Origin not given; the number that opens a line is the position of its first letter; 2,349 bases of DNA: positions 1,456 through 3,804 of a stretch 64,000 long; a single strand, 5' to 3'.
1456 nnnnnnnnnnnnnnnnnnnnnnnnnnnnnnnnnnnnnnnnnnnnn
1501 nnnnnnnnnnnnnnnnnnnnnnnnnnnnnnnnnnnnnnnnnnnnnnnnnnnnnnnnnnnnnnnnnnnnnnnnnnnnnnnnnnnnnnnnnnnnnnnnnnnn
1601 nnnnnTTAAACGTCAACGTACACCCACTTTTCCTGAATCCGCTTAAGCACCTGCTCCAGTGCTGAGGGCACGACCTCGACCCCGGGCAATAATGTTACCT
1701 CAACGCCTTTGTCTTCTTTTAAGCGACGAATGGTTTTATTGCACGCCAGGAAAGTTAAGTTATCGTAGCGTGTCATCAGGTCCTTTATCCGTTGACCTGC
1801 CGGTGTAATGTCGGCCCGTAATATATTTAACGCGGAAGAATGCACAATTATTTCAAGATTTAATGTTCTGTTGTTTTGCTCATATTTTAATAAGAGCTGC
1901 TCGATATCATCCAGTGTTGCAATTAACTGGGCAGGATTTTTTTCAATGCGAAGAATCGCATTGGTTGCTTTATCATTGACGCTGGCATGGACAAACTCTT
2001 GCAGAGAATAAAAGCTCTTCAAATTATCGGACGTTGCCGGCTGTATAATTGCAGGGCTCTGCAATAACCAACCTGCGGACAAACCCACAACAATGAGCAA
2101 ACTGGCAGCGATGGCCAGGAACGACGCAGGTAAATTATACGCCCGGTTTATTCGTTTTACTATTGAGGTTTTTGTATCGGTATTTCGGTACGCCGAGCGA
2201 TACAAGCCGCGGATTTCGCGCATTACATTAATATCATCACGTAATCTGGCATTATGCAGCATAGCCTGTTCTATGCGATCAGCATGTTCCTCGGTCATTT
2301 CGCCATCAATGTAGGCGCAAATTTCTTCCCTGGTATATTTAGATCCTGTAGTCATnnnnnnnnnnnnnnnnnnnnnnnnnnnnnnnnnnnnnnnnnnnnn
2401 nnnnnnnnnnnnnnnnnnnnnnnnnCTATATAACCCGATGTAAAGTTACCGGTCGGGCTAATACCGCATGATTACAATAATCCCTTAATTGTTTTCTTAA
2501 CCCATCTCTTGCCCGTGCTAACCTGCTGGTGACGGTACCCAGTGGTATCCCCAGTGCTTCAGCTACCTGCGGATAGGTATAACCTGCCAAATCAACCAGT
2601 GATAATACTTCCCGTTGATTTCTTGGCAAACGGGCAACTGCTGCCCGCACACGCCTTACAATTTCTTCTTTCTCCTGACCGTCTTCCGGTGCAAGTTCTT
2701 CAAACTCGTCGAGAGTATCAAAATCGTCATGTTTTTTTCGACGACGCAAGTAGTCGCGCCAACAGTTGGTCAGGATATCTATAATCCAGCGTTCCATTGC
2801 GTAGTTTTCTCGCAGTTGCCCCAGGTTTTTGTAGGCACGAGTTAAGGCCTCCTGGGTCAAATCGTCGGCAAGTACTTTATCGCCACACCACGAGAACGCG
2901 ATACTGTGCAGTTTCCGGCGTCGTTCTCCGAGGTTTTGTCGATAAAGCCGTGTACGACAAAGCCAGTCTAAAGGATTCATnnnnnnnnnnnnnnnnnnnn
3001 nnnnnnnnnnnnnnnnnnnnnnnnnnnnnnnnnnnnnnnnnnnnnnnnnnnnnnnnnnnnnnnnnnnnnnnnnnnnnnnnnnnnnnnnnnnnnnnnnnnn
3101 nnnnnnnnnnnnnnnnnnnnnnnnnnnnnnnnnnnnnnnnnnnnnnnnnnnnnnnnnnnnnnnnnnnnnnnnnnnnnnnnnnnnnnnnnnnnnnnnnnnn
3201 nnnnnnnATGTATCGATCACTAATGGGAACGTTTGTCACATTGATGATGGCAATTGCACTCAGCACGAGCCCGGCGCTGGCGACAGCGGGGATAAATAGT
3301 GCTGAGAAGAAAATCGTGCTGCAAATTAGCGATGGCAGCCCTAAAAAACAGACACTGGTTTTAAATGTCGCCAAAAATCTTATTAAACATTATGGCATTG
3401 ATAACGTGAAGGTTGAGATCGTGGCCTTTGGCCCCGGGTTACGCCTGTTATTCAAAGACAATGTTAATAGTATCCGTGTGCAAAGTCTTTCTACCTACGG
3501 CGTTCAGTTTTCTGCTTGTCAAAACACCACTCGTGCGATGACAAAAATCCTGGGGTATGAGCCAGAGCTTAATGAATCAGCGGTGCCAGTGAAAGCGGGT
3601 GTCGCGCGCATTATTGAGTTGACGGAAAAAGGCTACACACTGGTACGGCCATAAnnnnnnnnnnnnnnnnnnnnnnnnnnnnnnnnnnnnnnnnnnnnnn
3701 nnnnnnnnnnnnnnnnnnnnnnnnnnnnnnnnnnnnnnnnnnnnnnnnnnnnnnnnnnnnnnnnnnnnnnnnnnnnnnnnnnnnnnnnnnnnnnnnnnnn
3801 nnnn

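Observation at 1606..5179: ECF sigma module whose anti-sigma sensor domain is a DsrE-like fold, paired with a secreted DsrE-like paralog and a porin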

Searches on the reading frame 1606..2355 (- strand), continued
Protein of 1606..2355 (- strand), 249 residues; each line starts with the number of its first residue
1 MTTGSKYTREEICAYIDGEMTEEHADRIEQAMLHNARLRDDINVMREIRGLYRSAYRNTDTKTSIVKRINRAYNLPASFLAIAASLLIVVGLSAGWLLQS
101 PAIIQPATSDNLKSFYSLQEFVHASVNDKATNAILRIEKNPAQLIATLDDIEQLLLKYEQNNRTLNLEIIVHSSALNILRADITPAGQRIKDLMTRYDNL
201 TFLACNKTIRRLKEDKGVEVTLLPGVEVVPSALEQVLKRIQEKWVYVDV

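Call 84: find_encoding_contigs(protein=P0169, flank=5000, max_places=1)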
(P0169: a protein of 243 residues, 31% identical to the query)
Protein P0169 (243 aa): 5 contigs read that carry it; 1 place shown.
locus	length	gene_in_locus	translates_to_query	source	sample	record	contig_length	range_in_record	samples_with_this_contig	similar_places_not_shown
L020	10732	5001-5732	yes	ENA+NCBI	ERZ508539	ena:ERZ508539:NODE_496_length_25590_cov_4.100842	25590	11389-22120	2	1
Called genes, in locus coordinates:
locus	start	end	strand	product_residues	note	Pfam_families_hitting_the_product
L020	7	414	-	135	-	PF00380:Ribosomal_S9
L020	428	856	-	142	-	PF00572:Ribosomal_L13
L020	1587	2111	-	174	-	PF09851:SHOCT (weak)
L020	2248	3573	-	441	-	PF07396:Porin_O_P (weak)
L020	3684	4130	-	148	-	-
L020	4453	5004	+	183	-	PF04542:Sigma70_r2, PF08281:Sigma70_r4_2, PF04545:Sigma70_r4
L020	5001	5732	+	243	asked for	PF02635:DsrE (weak)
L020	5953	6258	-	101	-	-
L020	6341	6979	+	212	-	PF02915:Rubrerythrin (weak), PF03232:COQ7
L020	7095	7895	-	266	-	PF02675:AdoMet_dc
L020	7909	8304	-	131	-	PF00903:Glyoxalase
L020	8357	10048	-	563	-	PF05960:DUF885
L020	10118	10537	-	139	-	PF02566:OsmC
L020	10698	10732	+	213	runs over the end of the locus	PF00027:cNMP_binding, PF13545:HTH_Crp_2, PF00325:Crp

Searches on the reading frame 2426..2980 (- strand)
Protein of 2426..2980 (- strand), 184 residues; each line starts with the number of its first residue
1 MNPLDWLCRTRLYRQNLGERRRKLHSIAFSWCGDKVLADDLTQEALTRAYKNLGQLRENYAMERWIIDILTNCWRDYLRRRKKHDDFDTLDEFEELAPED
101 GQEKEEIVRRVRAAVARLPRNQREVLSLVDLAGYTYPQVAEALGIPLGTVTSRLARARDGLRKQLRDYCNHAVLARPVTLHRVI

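Call 3: search_protein_families(library=pfam, proteins=[window:2426-2980:-], max_evalue=1)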
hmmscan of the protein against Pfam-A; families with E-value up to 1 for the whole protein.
window:2426-2980:- (184 aa): 11 families
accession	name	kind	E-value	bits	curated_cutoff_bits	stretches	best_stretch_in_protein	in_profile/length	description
PF08281.18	Sigma70_r4_2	-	2e-15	56.6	25.7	1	110-158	3-51/54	Sigma-70, region 4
PF04542.20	Sigma70_r2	-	1e-11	44.9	24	1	21-83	6-70/71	Sigma-70 region 2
PF04545.22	Sigma70_r4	-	1.2e-11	44.3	24.1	1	115-163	2-50/50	Sigma-70, region 4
PF13384.12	HTH_23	-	4.1e-05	23.7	24.6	1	120-161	15-46/50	Homeodomain-like domain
PF07638.17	Sigma70_ECF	-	0.00027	21.3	21.1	1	93-167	115-185/185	ECF sigma factor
PF13412.12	HTH_24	-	0.0027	17.7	21.9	1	125-156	8-40/48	Winged helix-turn-helix DNA-binding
PF14812.11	PBP1_TM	-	0.056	14.2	27.8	1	78-128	26-74/85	Transmembrane domain of transglycosylase PBP1 at N-terminal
PF20432.4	Xre-like-HTH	-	0.084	13.6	25.8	1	124-160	14-48/63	Antitoxin Xre-like helix-turn-helix domain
PF12297.13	EVC2_like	-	0.12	11.6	25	1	11-87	293-366/429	Ellis van Creveld protein 2 like protein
PF18130.6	ATPgrasp_N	-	0.19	12.7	27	1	80-146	15-80/81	ATP-grasp N-terminal domain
PF09090.17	MIF4G_like_2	-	0.39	10.6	22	0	44-76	76-108/263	MIF4G like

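Call 4: search_protein_families(library=ncbifam, proteins=[window:2426-2980:-], max_evalue=1)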
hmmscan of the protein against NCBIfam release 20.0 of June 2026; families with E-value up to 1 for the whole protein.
window:2426-2980:- (184 aa): 101 families (the best 25 are shown)
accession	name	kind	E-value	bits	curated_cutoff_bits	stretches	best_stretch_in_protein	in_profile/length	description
NF009164.0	PRK12511.1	equivalog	1.1e-29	103.3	185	1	24-163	17-157/182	RNA polymerase sigma factor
NF007225.0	PRK09643.1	equivalog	9.3e-29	100.6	190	1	19-171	35-188/204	RNA polymerase sigma factor SigM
TIGR02937.1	sigma70-ECF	superfamily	6.3e-28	97.5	42.9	1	12-165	6-165/165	sigma-70 family RNA polymerase sigma factor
TIGR02983.1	SigE-fam_strep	subfamily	4e-26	91.8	141.55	1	14-166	9-159/162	SigE family RNA polymerase sigma factor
NF058625.1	sigma_PG0214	equivalog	7.5e-26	90.8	130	1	13-167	6-163/170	GFO_1088 family ECF-type sigma factor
NF007215.0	PRK09637.1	equivalog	2.4e-23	83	212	1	24-171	14-160/181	RNA polymerase sigma factor SigZ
TIGR02959.1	SigZ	equivalog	1.3e-22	80.4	168.65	1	33-171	17-154/170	RNA polymerase sigma factor SigZ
NF009198.0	PRK12546.1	equivalog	1.5e-22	80.3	270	1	14-165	10-161/188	RNA polymerase sigma factor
NF009171.0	PRK12518.1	equivalog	6.3e-22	78.3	208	1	19-166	35-185/191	RNA polymerase sigma factor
NF009185.0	PRK12533.1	equivalog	6.6e-22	78.3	248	1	31-168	49-196/231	RNA polymerase sigma factor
NF007216.0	PRK09638.1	equivalog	1.1e-21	77.5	194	1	31-167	38-176/180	RNA polymerase sigma factor SigY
NF009192.0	PRK12540.1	equivalog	1.8e-21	76.5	307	1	23-163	17-157/182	RNA polymerase sigma factor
NF007229.0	PRK09647.1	equivalog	2.4e-21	76.1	265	1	23-173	56-210/220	RNA polymerase sigma factor SigE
NF009170.0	PRK12517.1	subfamily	1.7e-20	73.3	197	1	9-166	21-177/188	RNA polymerase sigma factor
NF004113.0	PRK05602.1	equivalog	4.8e-20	72.1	208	1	21-167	55-203/211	RNA polymerase sigma factor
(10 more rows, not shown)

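Call 76: search_solved_structures(query=window:2426-2980:-, max_evalue=0.00001)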
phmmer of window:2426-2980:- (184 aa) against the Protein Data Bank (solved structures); distinct sequences matched with E-value up to 0.00001: 19.
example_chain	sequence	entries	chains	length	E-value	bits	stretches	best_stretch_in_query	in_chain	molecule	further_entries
9m9d_F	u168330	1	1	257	8.4e-17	64.7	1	21-175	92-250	ECF RNA polymerase sigma factor SigE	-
9m9e_F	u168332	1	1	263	8.9e-17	64.6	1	21-175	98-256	ECF RNA polymerase sigma factor SigE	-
9m98_F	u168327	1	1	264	9e-17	64.6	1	21-175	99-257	ECF RNA polymerase sigma factor SigE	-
6jcy_F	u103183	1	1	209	1.6e-15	60.6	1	33-181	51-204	ECF RNA polymerase sigma factor SigH,ECF RNA polymerase sigma factor SigE,ECF RNA polymera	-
5wuq_A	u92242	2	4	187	1.9e-15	60.3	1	21-167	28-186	ECF RNA polymerase sigma factor SigW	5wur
8z6g_B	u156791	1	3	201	1e-14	57.9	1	23-172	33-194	RNA polymerase sigma factor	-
6in7_B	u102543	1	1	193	1.5e-14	57.3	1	23-167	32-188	RNA polymerase sigma-H factor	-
5zx2_F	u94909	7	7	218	2.9e-12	50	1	34-181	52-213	ECF RNA polymerase sigma factor SigH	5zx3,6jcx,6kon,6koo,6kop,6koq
1or7_A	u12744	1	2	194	9.6e-12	48.2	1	39-165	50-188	RNA polymerase sigma-E factor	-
6jbq_F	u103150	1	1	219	1.3e-11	47.8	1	39-165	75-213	ECF RNA polymerase sigma-E factor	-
5uxx_A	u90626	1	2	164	1.9e-11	47.2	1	24-165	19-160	RNA polymerase sigma factor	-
5fgm_A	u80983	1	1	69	7.8e-09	38.8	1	111-169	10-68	ECF RNA polymerase sigma factor SigR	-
7qh5_A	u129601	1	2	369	2.7e-08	37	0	109-167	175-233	RNA polymerase sigma factor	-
2o8x_A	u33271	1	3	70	3.8e-08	36.5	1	110-162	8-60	Probable RNA polymerase sigma-C factor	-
2q1z_A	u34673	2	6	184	8.5e-08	35.4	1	61-164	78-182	RpoE, ECF SigE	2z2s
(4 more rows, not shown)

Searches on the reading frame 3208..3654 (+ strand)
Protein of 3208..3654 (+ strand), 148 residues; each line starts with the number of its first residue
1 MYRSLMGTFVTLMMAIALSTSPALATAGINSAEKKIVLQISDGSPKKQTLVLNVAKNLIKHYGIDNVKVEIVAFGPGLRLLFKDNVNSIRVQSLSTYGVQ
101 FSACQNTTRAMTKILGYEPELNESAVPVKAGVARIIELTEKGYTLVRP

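Call 3: search_protein_families(library=pfam, proteins=[window:3208-3654:+], max_evalue=1)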
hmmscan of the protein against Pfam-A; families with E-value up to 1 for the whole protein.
window:3208-3654:+ (148 aa): 3 families
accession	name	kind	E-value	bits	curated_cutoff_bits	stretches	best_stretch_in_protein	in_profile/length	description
PF02635.20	DsrE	-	0.0032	18.1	22.7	1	35-146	2-114/116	DsrE/DsrF-like family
PF11775.14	CobT_C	-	0.19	11.8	21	1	32-62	134-165/220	Cobalamin biosynthesis protein CobT VWA domain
PF02518.31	HATPase_c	-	0.22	12.4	26.4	1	48-103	7-63/111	Histidine kinase-, DNA gyrase B-, and HSP90-like ATPase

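Call 4: search_protein_families(library=ncbifam, proteins=[window:3208-3654:+], max_evalue=1)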
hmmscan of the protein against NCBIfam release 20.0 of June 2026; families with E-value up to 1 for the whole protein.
window:3208-3654:+ (148 aa): 1 family
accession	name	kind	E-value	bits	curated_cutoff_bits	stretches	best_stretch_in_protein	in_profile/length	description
TIGR01608.1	citD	equivalog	0.071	13.7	63.5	1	31-75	24-69/94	citrate lyase acyl carrier protein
